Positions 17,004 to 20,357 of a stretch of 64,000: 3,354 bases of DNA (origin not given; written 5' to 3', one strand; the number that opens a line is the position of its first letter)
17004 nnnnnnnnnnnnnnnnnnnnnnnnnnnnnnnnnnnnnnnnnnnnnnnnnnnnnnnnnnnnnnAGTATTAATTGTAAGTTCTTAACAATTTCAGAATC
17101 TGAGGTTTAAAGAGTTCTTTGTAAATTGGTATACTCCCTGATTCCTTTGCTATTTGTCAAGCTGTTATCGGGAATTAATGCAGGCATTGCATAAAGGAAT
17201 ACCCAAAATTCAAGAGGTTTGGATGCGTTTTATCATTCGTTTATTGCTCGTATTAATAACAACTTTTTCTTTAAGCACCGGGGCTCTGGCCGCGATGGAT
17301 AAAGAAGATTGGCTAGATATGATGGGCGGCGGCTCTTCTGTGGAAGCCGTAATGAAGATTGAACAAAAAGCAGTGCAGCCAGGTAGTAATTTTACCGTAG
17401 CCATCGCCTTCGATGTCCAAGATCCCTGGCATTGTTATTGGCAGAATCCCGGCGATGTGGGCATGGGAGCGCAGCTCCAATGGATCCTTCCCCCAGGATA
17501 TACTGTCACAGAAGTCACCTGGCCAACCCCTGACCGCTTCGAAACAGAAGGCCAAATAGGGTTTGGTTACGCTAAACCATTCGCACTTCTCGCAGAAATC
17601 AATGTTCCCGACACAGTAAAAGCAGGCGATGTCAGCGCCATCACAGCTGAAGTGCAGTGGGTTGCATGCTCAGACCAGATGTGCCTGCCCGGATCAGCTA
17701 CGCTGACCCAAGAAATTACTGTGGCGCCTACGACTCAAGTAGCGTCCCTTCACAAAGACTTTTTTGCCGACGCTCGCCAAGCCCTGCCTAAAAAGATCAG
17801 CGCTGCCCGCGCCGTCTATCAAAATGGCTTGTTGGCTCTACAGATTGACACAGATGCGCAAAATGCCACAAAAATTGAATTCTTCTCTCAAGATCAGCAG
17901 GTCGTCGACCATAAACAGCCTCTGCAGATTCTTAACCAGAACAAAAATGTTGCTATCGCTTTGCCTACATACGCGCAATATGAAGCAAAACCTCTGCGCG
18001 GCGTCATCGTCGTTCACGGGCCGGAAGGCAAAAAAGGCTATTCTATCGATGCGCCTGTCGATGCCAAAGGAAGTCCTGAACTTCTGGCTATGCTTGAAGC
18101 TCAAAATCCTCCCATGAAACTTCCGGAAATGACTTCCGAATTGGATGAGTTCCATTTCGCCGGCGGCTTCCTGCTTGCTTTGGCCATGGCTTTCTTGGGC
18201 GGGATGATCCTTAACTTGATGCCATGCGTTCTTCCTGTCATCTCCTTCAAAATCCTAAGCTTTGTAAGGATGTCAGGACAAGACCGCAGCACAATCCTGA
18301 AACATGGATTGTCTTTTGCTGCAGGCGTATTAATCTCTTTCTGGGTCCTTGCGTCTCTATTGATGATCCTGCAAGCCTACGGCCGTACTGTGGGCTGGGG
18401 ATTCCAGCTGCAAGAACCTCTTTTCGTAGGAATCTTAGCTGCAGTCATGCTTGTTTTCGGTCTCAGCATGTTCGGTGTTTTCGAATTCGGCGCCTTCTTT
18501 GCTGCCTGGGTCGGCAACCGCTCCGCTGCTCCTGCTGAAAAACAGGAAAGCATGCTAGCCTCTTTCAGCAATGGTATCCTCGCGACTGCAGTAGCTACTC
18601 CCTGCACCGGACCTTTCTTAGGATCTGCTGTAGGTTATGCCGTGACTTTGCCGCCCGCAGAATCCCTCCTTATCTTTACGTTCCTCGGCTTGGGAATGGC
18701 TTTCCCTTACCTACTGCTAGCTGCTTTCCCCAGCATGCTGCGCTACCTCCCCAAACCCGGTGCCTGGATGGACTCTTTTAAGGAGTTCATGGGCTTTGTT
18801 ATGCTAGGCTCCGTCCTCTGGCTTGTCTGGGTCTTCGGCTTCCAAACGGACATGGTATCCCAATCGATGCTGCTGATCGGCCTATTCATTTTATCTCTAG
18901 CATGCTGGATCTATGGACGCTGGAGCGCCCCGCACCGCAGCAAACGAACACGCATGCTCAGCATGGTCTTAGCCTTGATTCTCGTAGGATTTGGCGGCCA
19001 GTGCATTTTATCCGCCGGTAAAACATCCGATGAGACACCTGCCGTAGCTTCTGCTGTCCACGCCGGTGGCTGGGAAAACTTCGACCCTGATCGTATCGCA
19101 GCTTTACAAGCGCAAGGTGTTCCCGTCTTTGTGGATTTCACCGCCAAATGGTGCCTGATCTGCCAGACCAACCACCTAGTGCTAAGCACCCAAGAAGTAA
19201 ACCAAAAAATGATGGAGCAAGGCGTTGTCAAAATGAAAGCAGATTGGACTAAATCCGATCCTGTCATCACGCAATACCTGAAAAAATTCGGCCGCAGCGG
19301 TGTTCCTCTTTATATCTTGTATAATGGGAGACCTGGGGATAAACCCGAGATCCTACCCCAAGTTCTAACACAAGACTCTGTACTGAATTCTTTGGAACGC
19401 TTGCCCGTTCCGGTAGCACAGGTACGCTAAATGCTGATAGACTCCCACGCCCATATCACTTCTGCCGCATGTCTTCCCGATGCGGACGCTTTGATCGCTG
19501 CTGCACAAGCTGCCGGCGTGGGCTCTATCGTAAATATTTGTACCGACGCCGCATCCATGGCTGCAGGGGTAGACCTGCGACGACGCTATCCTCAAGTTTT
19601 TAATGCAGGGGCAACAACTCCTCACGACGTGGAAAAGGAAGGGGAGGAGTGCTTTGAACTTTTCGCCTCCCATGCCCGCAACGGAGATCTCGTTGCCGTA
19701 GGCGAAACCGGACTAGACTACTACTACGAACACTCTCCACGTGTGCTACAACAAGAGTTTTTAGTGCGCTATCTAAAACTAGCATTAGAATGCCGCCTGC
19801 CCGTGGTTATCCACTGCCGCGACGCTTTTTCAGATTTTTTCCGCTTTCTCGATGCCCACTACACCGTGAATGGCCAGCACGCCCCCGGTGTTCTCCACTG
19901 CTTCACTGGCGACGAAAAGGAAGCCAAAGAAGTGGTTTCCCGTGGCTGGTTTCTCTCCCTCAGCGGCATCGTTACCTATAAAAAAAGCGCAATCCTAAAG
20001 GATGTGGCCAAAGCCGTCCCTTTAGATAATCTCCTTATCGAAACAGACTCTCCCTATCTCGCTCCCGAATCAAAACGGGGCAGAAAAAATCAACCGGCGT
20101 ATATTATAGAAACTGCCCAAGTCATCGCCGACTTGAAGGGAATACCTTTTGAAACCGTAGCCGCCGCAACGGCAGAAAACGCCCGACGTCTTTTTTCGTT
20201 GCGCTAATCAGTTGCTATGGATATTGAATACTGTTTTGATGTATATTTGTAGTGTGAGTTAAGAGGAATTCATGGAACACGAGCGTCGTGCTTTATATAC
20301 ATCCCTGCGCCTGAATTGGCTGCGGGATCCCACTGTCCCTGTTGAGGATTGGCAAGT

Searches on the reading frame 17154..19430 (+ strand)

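Call 16: search_protein_families(library=pfam, proteins=[window:17154-19430:+], max_evalue=0.001)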
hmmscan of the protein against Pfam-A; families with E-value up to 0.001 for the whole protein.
window:17154-19430:+ (758 aa): 4 families
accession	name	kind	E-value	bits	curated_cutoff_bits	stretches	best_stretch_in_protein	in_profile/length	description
PF02683.22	DsbD_TM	-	4.9e-21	75.5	27.1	1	341-558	3-215/219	Cytochrome C biogenesis protein transmembrane domain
PF13899.12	Thioredoxin_7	-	4.3e-15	56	27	1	640-724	2-82/83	Thioredoxin-like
PF11412.14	DsbD_N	-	8.3e-15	55.3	25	1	74-185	15-115/119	Thiol:disulfide interchange protein DsbD, N-terminal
PF13098.12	Thioredoxin_2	-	0.00013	22.7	27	1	653-726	3-85/104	Thioredoxin-like domain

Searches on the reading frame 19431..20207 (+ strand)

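Call 16: search_protein_families(library=pfam, proteins=[window:19431-20207:+], max_evalue=0.001)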
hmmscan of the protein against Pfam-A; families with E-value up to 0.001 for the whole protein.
window:19431-20207:+ (258 aa): 1 family
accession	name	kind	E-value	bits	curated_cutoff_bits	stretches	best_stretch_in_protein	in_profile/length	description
PF01026.27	TatD_DNase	-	2.1e-73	247.3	27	1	3-256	1-253/253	TatD related DNase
